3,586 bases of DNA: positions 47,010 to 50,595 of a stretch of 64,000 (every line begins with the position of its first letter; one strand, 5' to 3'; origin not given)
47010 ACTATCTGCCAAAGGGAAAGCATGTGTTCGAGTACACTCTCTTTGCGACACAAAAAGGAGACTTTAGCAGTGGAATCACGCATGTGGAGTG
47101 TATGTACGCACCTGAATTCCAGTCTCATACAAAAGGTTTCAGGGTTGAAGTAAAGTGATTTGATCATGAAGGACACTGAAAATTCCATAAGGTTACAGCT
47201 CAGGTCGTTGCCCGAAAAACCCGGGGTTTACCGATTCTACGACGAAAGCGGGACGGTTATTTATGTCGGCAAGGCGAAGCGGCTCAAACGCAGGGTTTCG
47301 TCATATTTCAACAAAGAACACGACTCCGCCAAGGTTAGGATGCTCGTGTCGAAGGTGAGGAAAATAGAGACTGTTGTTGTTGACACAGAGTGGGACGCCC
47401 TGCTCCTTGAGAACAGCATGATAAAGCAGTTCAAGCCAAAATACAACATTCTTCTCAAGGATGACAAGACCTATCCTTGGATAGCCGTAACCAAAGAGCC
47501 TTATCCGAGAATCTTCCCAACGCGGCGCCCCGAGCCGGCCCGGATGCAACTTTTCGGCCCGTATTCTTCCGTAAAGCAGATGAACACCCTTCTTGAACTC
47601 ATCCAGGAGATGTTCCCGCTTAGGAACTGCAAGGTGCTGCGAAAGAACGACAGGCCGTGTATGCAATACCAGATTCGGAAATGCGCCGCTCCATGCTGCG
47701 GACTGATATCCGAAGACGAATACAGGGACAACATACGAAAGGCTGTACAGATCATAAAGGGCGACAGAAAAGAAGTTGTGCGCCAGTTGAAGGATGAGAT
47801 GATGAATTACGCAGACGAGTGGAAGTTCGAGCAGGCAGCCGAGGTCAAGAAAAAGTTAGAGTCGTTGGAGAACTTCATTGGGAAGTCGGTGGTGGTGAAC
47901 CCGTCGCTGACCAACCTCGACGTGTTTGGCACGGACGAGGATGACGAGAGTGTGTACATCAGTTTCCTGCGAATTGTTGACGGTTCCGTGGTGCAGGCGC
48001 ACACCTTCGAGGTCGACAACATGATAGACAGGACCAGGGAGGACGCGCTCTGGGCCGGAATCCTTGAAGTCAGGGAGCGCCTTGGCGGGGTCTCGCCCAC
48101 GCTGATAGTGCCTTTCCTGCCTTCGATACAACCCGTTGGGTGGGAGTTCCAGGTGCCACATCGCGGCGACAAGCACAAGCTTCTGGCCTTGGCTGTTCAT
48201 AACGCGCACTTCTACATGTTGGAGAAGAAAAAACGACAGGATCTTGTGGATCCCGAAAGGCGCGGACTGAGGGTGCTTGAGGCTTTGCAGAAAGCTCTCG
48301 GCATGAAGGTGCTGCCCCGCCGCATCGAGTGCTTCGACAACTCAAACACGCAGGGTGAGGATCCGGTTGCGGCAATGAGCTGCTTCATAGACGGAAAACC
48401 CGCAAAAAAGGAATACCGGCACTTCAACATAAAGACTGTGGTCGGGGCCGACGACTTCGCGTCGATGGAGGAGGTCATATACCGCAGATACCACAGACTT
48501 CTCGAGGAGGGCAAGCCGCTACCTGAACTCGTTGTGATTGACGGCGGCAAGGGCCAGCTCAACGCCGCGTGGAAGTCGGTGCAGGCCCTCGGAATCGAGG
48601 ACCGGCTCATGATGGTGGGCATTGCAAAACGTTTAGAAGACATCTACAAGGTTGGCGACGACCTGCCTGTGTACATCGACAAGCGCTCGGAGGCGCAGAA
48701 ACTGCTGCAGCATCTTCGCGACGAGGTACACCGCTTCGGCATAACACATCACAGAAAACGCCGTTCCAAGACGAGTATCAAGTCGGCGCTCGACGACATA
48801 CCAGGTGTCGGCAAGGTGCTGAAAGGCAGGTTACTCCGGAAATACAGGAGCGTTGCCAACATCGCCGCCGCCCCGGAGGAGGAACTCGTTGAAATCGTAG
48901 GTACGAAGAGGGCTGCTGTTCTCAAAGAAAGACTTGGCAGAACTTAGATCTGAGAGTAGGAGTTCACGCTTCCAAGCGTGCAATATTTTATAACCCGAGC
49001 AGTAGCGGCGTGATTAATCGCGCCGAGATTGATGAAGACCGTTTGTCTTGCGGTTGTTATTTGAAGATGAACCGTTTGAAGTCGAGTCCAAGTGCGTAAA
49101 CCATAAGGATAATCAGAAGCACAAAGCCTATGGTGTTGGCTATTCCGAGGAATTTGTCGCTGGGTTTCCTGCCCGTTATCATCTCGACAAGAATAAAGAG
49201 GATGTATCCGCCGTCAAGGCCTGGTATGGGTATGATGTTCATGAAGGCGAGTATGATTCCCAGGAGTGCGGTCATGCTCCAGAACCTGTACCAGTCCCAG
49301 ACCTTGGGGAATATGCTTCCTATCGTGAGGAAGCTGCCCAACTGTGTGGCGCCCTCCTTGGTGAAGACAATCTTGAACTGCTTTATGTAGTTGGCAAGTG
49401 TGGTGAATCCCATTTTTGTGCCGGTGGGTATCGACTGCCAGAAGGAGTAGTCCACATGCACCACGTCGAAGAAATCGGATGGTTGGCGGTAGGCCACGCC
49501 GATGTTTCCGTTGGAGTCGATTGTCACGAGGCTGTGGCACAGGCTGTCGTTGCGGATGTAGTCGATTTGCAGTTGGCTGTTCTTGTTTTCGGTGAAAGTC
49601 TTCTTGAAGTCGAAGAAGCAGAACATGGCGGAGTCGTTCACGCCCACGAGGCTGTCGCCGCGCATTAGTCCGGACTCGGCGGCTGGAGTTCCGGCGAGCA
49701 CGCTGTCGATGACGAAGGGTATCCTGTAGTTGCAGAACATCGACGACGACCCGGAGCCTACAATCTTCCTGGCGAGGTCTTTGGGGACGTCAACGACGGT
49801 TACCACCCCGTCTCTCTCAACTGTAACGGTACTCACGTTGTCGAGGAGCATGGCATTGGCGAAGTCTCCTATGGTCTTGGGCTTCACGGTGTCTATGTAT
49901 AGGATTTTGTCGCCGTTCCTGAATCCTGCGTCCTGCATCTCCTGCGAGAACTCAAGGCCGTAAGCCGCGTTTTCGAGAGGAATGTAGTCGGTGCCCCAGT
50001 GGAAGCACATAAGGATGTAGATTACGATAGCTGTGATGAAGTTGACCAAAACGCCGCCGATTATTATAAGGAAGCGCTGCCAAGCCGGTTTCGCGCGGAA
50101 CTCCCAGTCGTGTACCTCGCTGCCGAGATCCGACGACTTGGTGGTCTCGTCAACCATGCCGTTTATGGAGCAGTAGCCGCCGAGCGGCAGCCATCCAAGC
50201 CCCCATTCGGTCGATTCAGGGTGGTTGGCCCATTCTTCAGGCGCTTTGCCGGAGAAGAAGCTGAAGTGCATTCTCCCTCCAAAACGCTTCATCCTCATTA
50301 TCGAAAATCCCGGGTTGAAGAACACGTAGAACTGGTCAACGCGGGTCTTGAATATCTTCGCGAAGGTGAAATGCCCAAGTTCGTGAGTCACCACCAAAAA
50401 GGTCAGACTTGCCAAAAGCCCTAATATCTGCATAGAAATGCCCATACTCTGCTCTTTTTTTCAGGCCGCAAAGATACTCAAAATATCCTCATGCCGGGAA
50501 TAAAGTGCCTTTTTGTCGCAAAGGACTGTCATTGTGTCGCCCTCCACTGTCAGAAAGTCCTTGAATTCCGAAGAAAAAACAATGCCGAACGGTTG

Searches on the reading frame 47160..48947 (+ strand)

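Call 35: search_protein_families(library=pfam, proteins=[window:47160-48947:+], max_evalue=0.001)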
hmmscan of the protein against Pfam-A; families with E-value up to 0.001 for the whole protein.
window:47160-48947:+ (595 aa): 5 families
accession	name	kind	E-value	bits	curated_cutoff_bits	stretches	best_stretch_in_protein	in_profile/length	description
PF08459.17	UvrC_RNaseH_dom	-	1.4e-52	178.2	22.3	1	377-528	1-159/159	UvrC RNAse H endonuclease domain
PF01541.30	GIY-YIG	-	4.3e-10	40.2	22.6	1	21-96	2-78/78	GIY-YIG catalytic domain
PF22920.2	UvrC_RNaseH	-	2.2e-09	37.7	24.3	1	252-352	1-112/116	UvrC Ribonuclease H-like domain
PF14520.12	HHH_5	-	4.2e-07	30.8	27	1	543-592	3-55/57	Helix-hairpin-helix domain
PF24348.1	DUF7508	-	9.2e-05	23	26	1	13-65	14-64/79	Domain of unknown function (DUF7508)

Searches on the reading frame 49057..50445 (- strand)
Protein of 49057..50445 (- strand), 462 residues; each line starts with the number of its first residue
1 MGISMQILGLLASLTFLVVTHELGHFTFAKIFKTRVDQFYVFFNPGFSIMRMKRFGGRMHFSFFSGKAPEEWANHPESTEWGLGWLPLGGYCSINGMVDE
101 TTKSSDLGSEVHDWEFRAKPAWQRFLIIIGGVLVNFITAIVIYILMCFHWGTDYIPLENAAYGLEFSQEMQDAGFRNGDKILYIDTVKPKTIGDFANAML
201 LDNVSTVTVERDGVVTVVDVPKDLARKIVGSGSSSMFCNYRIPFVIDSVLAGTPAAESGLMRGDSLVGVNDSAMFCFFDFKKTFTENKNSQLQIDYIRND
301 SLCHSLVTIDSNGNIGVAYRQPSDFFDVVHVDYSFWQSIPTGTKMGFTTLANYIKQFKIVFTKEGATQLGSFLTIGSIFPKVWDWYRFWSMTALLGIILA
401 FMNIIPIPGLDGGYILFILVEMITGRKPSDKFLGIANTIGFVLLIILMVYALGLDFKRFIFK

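Call 35: search_protein_families(library=pfam, proteins=[window:49057-50445:-], max_evalue=0.001)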
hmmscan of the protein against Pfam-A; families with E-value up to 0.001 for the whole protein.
window:49057-50445:- (462 aa): 4 families
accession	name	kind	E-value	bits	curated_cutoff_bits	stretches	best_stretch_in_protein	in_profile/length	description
PF02163.28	Peptidase_M50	-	3.6e-44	151.2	27.2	2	66-447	34-221/221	Peptidase family M50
PF17820.7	PDZ_6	-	1.6e-06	28.2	27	0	245-271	1-27/54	PDZ domain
PF13180.12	PDZ_2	-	5.8e-06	26.9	27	0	245-301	15-72/80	PDZ domain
PF00595.29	PDZ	-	0.00046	21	23.2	0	235-271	23-54/81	PDZ domain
